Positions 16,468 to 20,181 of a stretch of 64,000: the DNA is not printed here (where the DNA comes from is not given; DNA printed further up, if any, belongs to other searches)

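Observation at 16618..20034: CheY-type receiver domain embedded inside a tandem HdrA-like flavoprotein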

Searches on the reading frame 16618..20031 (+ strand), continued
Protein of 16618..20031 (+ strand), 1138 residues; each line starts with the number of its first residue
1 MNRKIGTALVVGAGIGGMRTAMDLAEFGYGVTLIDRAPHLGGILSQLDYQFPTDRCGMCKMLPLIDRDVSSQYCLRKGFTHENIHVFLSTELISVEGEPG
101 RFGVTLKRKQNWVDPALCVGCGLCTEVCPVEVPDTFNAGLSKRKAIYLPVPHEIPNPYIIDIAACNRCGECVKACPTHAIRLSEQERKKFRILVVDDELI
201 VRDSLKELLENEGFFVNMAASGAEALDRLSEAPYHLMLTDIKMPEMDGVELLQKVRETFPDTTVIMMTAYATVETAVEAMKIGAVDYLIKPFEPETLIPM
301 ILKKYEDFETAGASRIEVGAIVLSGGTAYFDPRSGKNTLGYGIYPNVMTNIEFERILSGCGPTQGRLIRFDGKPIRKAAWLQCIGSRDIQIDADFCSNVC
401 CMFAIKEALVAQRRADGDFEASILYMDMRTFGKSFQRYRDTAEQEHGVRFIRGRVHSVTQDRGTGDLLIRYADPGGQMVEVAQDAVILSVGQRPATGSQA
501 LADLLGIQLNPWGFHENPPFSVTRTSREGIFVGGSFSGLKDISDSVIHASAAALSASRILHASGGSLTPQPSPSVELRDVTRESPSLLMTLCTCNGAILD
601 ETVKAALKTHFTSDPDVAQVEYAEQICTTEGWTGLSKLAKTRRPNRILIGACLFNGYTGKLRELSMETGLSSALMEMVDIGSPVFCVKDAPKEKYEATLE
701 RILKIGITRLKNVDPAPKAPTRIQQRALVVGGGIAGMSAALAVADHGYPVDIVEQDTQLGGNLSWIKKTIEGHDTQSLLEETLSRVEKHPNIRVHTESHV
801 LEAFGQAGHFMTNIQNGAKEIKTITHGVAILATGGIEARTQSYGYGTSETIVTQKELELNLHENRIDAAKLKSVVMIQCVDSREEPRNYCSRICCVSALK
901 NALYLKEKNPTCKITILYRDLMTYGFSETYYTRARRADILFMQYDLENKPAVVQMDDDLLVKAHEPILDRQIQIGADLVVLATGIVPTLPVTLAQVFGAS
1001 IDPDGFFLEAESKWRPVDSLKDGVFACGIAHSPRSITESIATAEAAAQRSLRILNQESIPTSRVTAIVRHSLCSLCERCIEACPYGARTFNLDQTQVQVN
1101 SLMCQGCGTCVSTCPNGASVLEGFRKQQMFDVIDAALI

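Call 38: find_related_loci(query=A1, collection=genome_contigs, flank=10000)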
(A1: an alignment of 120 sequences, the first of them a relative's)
Query A1 (1138 aa) in genome_contigs; peptide patterns used: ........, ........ (x = any residue, [..] = any of these).
599 stretches matched a pattern (row limit reached: there are more); 589 encode a relative of the query (tblastn E <= 1e-3); the best 80 are kept; 80 distinct loci.
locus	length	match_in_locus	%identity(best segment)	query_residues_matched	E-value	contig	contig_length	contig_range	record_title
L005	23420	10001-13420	74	1-1138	0e+0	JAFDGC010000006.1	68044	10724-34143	MAG: Deltaproteobacteria bacterium isolate Meg22_1012_Bin_147 Meg22_1012_Bin_147_scaffold_698, whole genome shotgun sequ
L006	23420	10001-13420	64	1-1137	0e+0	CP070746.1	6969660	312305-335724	MAG: Desulfobacterales bacterium isolate bin36 chromosome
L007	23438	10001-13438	64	1-1138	0e+0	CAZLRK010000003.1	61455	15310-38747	MAG TPA_asm: uncultured Desulfobacterales bacterium isolate SRP077602_co2_250 genome assembly, contig: NODE_728_length_6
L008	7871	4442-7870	63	1-1136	0e+0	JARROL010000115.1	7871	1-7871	MAG: Desulfobacterales bacterium isolate Spart_149_MAG scaffold_4819, whole genome shotgun sequence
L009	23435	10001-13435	64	1-1137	0e+0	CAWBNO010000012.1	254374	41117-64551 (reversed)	MAG: uncultured delta proteobacterium isolate MFD09779.bin.1.88 genome assembly, contig: contig_23276, whole genome shot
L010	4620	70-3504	63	1-1137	0e+0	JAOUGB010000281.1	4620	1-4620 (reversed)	MAG: Desulfobacteraceae bacterium isolate 4_1_July_SF_Bin60 4_1_July_SF_Bin60_scaffold_11571_c1, whole genome shotgun se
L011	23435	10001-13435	62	1-1138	0e+0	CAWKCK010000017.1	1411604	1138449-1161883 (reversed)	MAG: uncultured delta proteobacterium isolate MFD03804.bin.1.209 genome assembly, contig: contig_8197, whole genome shot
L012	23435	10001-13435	62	1-1138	0e+0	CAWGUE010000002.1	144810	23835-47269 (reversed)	MAG: uncultured delta proteobacterium isolate MFD09779.bin.1.212 genome assembly, contig: contig_16095, whole genome sho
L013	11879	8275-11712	63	1-1137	0e+0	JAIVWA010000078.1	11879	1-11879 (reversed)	MAG: Gammaproteobacteria bacterium isolate HYP3_UM_18 NODE_374_length_11879_cov_0.984173, whole genome shotgun sequence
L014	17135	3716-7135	62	1-1137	0e+0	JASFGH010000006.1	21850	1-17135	MAG: Desulfobacterales bacterium isolate D0606U02metaG_Bin_318 D0606U02metaG_FD_scaffold_69_c1, whole genome shotgun seq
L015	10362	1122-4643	60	1-1137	0e+0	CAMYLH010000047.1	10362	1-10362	MAG: uncultured Desulfobacterales bacterium isolate FCS_M_Desulfobacterota_02 genome assembly, contig: scaffold_7903, wh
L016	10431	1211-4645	62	1-1137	0e+0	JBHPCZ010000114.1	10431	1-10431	Thermodesulfobacteriota bacterium isolate SAG AM-311-M20 NODE_114_length_10431_cov_11.510987, whole genome shotgun seque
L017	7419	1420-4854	63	1-1137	0e+0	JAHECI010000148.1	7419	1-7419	MAG: Desulfobacterales bacterium isolate Ww166 NODE_26839_length_7419_cov_5.076596, whole genome shotgun sequence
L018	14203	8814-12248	62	1-1137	0e+0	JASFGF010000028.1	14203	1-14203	MAG: Desulfobacterales bacterium isolate D0606U02metaG_Bin_281 D0606U02metaG_FD_scaffold_346_c1, whole genome shotgun se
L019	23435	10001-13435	63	1-1138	0e+0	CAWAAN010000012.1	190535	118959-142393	MAG: uncultured delta proteobacterium isolate MFD01721.bin.2.15 genome assembly, contig: contig_41737, whole genome shot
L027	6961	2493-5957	60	1-1138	0e+0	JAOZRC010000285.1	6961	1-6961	MAG: Desulfobacterales bacterium isolate GMC6.concoct.177_sub GMC6_14877_length_6961_cov_9.670866, whole genome shotgun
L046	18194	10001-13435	63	1-1138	0e+0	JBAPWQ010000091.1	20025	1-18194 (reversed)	MAG: Desulfobacterales bacterium isolate MFD00116_ilm_asm_bin20 k127_2033, whole genome shotgun sequence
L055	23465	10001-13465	57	1-1138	0e+0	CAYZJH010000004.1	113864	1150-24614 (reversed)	MAG TPA_asm: uncultured Desulfobacteraceae bacterium isolate binchicken_co168_4 genome assembly, contig: NODE_177_length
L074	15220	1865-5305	56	2-1138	0e+0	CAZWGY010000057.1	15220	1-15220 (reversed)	MAG TPA_asm: uncultured Desulfobacteraceae bacterium isolate SRP332253_co1_124 genome assembly, contig: NODE_6530_length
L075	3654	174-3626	56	2-1138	0e+0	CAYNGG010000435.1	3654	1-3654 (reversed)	MAG TPA_asm: uncultured Desulfobacteraceae bacterium isolate binchicken_co8_379 genome assembly, contig: NODE_51693_leng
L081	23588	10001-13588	52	2-1138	0e+0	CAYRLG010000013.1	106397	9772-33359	MAG TPA_asm: uncultured Desulfobacterales bacterium isolate binchicken_co168_123 genome assembly, contig: NODE_202_lengt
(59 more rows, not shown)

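Call 58: predict_structure(alignment_id=A1)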
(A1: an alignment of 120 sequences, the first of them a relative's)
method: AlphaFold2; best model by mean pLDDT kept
length: 1138 residues; sequences in the alignment: 120
mean_pLDDT: 77.3   pTM: 0.77
mean pLDDT of the five models: 77.3, 76.9, 75.5, 69.1, 64.4
residues with pLDDT >= 90: 174; 70-90: 670; 50-70: 260; < 50: 34
segments of 3 or more residues with pLDDT < 50: 1-3, 66-72, 133-143, 150-155, 568-571
pLDDT, mean of each block of 10 residues (from residue 1): 69 81 81 77 55 53 48 55 77 87 82 69 75 48 56 55 73 80 68 85 84 85 84 84 71 86 77 73 78 72 69 78 82 78 82 68 70 86 68 60 82 84 77 66 87 86 86 84 89 79 87 80 88 79 78 90 62 64 87 76 84 87 78 84 89 65 80 79 56 71 78 67 89 92 92 92 75 83 94 94 83 91 93 82 87 88 86 91 63 76 89 88 59 81 83 85 85 92 81 82 72 59 74 72 87 76 68 76 68 75 65 76 63 60
secondary structure, 60 per line:
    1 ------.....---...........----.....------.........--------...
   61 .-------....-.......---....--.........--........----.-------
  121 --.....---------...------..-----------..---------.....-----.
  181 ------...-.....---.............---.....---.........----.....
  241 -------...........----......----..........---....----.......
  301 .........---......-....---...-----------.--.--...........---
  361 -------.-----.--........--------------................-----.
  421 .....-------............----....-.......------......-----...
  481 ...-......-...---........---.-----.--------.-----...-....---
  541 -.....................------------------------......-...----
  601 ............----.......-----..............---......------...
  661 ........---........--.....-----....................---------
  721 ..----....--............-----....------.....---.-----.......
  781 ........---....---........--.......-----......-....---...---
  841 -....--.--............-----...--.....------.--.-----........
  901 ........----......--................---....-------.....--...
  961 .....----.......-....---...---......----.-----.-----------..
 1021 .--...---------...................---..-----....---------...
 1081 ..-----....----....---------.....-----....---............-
elements in order (helices of 4 or more, strands of 3 or more residues): E7-11 H15-25 E30-34 H41-49 H58-61 H69-72 H74-80 E84-87 E90-98 E101-108 H123-127 H170-174 E191-195 H199-211 E215-219 H223-231 E236-240 H248-258 E263-268 H273-282 E286-289 H294-309 E313-318 E320-323 E327-329 E347-349 H350-357 E377-384 H399-414 E420-425 H433-444 E449-452 E454-460 E467-472 E478-483 E485-490 E492-494 H498-505 E530-532 H534-537 H542-562 E587-592 H601-612 E617-623 H629-642 E646-651 H658-668 E675-679 H682-686 H692-711 E727-730 H734-744 E750-753 H761-764 H775-788 E792-795 E799-806 E809-815 E821-826 E828-831 E835-837 E851-853 H854-862 E873-877 H893-908 E913-918 H921-936 E940-943 E951-955 E958-965 E970-976 E978-981 E985-987 H991-996 E1019-1021 E1024-1026 H1036-1054 E1065-1068 H1078-1082 E1088-1091 E1096-1099 H1109-1113 E1119-1122 H1126-1137
